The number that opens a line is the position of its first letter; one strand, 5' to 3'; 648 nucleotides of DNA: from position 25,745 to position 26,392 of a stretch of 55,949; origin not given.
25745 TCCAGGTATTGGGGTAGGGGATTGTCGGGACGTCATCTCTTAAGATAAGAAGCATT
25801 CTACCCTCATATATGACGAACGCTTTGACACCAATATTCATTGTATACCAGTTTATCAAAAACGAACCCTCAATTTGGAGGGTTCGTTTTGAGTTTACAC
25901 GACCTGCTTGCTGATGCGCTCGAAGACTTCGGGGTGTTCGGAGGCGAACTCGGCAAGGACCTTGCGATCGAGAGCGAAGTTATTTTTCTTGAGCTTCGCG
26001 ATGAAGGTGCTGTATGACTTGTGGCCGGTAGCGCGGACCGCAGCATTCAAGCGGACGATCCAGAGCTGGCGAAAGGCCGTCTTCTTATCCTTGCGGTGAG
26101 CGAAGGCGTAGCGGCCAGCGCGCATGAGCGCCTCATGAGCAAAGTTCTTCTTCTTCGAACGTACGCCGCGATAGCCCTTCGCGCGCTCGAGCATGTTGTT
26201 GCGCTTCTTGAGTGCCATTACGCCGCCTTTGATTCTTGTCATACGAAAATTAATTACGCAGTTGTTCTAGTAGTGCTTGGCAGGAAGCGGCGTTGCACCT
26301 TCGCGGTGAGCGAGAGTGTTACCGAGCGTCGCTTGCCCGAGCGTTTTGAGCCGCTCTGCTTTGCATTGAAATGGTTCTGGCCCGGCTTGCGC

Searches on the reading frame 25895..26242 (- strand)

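Call 44: search_protein_families(library=pfam, proteins=[window:25895-26242:-], max_evalue=0.001)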
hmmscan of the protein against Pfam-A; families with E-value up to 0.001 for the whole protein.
window:25895-26242:- (115 aa): 1 family
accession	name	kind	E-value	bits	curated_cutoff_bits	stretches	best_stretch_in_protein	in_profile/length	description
PF00453.23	Ribosomal_L20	-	1.4e-32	112.4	30.8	1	3-109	1-106/107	Ribosomal protein L20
